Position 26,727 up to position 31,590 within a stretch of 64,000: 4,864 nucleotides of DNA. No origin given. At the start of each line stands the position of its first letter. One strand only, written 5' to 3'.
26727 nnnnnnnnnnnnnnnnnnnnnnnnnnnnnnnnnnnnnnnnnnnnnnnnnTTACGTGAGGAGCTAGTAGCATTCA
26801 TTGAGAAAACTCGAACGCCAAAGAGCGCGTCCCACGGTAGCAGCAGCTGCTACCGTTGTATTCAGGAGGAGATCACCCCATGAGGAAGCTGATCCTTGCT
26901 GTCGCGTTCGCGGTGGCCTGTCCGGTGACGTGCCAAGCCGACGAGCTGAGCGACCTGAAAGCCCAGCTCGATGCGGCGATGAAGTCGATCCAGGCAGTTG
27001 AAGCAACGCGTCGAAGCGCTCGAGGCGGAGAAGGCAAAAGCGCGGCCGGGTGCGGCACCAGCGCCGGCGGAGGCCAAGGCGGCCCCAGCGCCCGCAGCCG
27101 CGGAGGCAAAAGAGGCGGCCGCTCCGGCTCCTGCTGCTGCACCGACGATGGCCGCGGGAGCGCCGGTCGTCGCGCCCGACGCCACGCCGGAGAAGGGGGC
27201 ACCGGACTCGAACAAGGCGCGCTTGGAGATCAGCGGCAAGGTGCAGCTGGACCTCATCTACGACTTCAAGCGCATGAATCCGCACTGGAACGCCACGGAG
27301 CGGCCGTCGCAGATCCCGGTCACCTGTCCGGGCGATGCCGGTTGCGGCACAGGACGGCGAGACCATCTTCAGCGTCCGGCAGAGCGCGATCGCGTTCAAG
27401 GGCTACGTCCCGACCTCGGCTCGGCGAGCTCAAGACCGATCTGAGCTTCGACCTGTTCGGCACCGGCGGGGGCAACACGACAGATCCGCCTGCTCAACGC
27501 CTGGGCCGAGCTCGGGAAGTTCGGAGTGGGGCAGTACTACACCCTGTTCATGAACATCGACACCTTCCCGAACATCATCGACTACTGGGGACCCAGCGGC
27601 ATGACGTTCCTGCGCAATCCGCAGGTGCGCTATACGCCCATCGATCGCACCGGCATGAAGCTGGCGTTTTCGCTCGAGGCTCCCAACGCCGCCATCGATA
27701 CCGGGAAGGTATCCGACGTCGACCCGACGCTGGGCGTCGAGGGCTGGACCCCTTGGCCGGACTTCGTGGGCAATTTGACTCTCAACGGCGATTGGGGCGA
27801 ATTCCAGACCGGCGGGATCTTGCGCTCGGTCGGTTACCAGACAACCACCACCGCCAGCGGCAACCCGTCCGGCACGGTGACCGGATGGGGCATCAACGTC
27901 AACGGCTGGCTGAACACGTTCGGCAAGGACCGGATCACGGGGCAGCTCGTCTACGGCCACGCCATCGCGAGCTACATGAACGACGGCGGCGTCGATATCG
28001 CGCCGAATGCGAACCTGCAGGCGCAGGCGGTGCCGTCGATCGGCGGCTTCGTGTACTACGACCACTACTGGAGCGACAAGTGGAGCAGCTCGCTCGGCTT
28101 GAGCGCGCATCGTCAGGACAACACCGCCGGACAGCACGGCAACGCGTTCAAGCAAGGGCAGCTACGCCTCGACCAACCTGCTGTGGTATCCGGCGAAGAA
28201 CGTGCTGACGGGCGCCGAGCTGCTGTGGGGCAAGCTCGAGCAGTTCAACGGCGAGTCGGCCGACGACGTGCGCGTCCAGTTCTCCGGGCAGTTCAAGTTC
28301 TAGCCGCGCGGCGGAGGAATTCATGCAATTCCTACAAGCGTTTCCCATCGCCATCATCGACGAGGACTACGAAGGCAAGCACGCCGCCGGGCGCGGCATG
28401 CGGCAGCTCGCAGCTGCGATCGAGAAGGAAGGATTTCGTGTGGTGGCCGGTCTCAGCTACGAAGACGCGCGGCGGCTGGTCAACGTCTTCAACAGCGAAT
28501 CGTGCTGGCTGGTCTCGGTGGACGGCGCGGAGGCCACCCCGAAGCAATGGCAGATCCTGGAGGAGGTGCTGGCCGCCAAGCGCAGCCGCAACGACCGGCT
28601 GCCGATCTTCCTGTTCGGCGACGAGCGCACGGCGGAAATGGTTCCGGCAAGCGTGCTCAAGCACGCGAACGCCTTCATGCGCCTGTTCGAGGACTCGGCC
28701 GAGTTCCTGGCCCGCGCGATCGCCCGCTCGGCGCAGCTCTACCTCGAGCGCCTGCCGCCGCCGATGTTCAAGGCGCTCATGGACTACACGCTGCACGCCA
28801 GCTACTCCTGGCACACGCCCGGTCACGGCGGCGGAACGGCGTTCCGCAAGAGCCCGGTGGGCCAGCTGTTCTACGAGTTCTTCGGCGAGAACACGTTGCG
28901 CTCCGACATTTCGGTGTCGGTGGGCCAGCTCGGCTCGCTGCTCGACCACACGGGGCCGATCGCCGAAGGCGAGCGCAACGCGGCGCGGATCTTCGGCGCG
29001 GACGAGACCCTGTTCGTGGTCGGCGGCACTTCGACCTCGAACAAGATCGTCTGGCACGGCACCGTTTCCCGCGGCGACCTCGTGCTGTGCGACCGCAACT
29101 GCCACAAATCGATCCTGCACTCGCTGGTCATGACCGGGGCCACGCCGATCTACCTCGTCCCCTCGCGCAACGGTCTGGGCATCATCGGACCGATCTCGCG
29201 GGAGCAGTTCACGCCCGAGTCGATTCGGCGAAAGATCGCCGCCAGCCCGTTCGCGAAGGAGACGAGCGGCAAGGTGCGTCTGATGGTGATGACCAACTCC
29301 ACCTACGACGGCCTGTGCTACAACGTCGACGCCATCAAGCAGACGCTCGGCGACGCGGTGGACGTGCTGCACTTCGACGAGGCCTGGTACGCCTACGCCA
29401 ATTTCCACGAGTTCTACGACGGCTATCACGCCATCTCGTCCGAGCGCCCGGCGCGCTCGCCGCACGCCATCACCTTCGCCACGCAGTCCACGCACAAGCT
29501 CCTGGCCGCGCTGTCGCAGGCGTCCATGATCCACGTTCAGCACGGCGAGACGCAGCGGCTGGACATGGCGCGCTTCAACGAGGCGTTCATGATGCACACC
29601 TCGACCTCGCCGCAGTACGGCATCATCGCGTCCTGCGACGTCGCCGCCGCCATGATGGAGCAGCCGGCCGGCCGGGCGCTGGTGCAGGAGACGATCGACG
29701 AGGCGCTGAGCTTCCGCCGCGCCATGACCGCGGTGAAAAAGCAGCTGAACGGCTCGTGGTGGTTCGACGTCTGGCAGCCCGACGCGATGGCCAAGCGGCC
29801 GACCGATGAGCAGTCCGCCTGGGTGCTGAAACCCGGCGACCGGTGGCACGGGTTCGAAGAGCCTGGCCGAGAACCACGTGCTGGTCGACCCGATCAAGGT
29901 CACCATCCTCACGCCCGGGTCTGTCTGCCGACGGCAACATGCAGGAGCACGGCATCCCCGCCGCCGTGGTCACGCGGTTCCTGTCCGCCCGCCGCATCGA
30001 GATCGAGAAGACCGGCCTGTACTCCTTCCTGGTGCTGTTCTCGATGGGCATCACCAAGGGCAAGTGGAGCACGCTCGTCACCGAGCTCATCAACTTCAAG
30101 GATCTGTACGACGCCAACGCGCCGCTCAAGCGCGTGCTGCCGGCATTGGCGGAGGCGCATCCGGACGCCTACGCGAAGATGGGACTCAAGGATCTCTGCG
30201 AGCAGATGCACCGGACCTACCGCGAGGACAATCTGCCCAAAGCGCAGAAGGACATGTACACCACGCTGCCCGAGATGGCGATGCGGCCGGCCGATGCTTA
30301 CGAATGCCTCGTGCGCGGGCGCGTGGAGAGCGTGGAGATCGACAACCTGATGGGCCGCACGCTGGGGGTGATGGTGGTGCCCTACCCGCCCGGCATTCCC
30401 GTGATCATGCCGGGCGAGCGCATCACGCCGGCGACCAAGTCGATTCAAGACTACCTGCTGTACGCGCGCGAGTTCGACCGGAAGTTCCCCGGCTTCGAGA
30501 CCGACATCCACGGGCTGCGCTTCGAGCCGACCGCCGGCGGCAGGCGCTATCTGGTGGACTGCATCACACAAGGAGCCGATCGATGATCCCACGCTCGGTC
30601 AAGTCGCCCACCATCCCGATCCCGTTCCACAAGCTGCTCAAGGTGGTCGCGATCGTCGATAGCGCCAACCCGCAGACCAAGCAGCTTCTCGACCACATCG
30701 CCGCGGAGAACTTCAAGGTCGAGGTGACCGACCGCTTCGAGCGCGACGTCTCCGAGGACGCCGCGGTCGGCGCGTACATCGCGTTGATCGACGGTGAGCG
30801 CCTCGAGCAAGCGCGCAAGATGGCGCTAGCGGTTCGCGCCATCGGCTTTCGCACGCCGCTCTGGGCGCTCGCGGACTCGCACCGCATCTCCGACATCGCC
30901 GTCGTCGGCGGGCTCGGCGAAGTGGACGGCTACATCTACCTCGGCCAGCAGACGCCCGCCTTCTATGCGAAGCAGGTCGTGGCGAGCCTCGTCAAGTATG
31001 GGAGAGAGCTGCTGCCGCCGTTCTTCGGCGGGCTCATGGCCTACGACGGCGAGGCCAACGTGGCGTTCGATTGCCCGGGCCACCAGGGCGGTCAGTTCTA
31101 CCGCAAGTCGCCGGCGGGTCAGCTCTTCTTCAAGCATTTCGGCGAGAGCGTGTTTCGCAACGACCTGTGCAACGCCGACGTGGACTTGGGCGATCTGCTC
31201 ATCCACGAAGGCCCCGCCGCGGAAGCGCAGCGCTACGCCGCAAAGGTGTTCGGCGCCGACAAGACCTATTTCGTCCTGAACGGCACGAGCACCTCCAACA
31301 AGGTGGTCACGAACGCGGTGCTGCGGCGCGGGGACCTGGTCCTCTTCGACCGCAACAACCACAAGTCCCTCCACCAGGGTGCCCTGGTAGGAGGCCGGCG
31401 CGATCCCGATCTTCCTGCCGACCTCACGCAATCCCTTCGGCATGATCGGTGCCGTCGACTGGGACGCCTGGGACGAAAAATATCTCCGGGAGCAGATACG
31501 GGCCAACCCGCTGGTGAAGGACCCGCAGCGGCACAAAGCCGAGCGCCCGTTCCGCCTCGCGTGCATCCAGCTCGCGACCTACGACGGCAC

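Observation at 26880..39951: Thirteen-kb single-direction block fusing an arginine deiminase pathway with ornithine decarboxylase/PotE, a second decarboxylase and a dedicated porin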

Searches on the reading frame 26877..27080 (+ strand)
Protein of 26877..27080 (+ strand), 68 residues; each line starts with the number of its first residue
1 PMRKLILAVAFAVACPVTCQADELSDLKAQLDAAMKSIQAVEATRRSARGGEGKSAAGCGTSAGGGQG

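Call 6: search_protein_families(library=pfam, proteins=[window:26877-27080:+], max_evalue=0.001)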
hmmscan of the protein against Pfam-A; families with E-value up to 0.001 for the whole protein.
window:26877-27080:+ (68 aa): 0 families

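Call 23: search_protein_families(library=ncbifam, proteins=[window:26877-27080:+], max_evalue=0.001)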
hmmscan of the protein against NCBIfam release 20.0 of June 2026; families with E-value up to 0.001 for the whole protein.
window:26877-27080:+ (68 aa): 0 families

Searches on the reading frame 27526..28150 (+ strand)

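Call 5: search_protein_families(library=ncbifam, proteins=[window:27526-28150:+], max_evalue=0.00001)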
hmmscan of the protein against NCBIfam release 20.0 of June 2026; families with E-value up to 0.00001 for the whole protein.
window:27526-28150:+ (208 aa): 0 families

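Call 6: search_protein_families(library=pfam, proteins=[window:27526-28150:+], max_evalue=0.001)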
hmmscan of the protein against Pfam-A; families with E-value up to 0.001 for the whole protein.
window:27526-28150:+ (208 aa): 1 family
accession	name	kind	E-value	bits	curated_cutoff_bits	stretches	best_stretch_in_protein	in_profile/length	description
PF19577.5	DcaP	-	0.00087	18.9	27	0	2-55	166-219/410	DcaP outer membrane protein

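Call 23: search_protein_families(library=ncbifam, proteins=[window:27526-28150:+], max_evalue=0.001)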
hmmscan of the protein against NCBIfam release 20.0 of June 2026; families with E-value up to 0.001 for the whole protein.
window:27526-28150:+ (208 aa): 0 families

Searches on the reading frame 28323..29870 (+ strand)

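Call 5: search_protein_families(library=ncbifam, proteins=[window:28323-29870:+], max_evalue=0.00001)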
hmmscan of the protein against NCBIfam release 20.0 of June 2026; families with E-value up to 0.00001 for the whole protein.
window:28323-29870:+ (516 aa): 6 families
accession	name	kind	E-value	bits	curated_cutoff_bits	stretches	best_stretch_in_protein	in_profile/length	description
NF011603.0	PRK15029.1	equivalog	7.7e-143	477.5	1167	1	19-513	15-524/756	arginine decarboxylase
NF011928.0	PRK15399.1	subfamily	1.7e-139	466.2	968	1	22-513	15-478/713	lysine decarboxylase LdcC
NF011929.0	PRK15400.1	subfamily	6.2e-131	438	1056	1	24-512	17-477/714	lysine decarboxylase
NF010092.0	PRK13578.1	subfamily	1.2e-88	298.2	794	1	82-513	47-483/720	ornithine decarboxylase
TIGR04301.1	ODC_inducible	exception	5.6e-86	289.3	1310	1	85-512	50-482/719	ornithine decarboxylase SpeF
TIGR04318.1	lacto_ODC_hypo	hypoth_equivalog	4.1e-73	246.9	950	1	130-512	75-459/695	putative ornithine decarboxylase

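Call 6: search_protein_families(library=pfam, proteins=[window:28323-29870:+], max_evalue=0.001)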
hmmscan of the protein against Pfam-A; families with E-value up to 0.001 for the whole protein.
window:28323-29870:+ (516 aa): 3 families
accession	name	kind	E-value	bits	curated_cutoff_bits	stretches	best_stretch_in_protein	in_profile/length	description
PF01276.26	OKR_DC_1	-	1.4e-131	439.5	27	1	146-513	1-350/417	Orn/Lys/Arg decarboxylase, major domain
PF03709.21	OKR_DC_1_N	-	2e-26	92.9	29.3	1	22-140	2-111/111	Orn/Lys/Arg decarboxylase, N-terminal domain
PF01212.27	Beta_elim_lyase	-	3.1e-05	23.9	27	1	217-341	38-154/288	Beta-eliminating lyase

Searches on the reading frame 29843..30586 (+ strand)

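Call 5: search_protein_families(library=ncbifam, proteins=[window:29843-30586:+], max_evalue=0.00001)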
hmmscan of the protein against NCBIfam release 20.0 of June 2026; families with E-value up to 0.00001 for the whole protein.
window:29843-30586:+ (247 aa): 6 families
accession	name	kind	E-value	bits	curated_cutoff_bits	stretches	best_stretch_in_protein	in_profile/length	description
NF011928.0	PRK15399.1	subfamily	5.2e-65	220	968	1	25-228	496-699/713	lysine decarboxylase LdcC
NF011603.0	PRK15029.1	equivalog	3.9e-58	197.4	1167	1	25-227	542-744/756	arginine decarboxylase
NF011929.0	PRK15400.1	subfamily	1e-53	182.7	1056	1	25-228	496-699/714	lysine decarboxylase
NF010092.0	PRK13578.1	subfamily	1.9e-38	132.2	794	1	25-237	501-713/720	ornithine decarboxylase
TIGR04301.1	ODC_inducible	exception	3e-38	131.5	1310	1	25-235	501-711/719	ornithine decarboxylase SpeF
TIGR04318.1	lacto_ODC_hypo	hypoth_equivalog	5.2e-38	130.8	950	1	29-233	483-686/695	putative ornithine decarboxylase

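Call 6: search_protein_families(library=pfam, proteins=[window:29843-30586:+], max_evalue=0.001)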
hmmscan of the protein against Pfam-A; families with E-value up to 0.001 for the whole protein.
window:29843-30586:+ (247 aa): 2 families
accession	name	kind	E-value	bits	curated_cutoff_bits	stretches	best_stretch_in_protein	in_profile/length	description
PF03711.20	OKR_DC_1_C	-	4.4e-51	173.1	24.2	1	99-227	1-129/132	Orn/Lys/Arg decarboxylase, C-terminal domain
PF01276.26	OKR_DC_1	-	3e-10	39.8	27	1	24-74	367-417/417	Orn/Lys/Arg decarboxylase, major domain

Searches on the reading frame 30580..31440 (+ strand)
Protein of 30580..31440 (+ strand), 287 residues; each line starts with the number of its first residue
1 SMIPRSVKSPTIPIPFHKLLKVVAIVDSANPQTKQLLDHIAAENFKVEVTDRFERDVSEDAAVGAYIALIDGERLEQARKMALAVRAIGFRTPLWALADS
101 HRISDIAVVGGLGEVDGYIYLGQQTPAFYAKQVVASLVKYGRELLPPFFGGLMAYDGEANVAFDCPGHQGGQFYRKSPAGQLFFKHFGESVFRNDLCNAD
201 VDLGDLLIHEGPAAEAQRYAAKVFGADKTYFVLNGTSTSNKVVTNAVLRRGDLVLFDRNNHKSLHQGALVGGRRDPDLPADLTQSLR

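Call 5: search_protein_families(library=ncbifam, proteins=[window:30580-31440:+], max_evalue=0.00001)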
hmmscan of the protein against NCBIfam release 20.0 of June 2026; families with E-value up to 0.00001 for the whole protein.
window:30580-31440:+ (287 aa): 6 families
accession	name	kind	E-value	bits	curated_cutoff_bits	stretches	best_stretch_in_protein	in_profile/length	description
NF010092.0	PRK13578.1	subfamily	2.1e-73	247.8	794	1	77-270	43-233/720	ornithine decarboxylase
TIGR04301.1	ODC_inducible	exception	2.3e-71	241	1310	1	80-270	46-233/719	ornithine decarboxylase SpeF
TIGR04318.1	lacto_ODC_hypo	hypoth_equivalog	8.4e-42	143.4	950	1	129-271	74-216/695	putative ornithine decarboxylase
NF011603.0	PRK15029.1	equivalog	2.2e-41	142.1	1167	1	69-274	64-269/756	arginine decarboxylase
NF011928.0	PRK15399.1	subfamily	1e-35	123.2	968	1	35-265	21-249/713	lysine decarboxylase LdcC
NF011929.0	PRK15400.1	subfamily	7e-33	113.9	1056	1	85-265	70-249/714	lysine decarboxylase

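Call 6: search_protein_families(library=pfam, proteins=[window:30580-31440:+], max_evalue=0.001)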
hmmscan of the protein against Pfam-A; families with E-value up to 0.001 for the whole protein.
window:30580-31440:+ (287 aa): 2 families
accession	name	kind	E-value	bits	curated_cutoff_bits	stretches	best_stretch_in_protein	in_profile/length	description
PF01276.26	OKR_DC_1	-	1.2e-54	186.2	27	1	146-270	1-124/417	Orn/Lys/Arg decarboxylase, major domain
PF03709.21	OKR_DC_1_N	-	1.2e-11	45.3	29.3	1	32-140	5-111/111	Orn/Lys/Arg decarboxylase, N-terminal domain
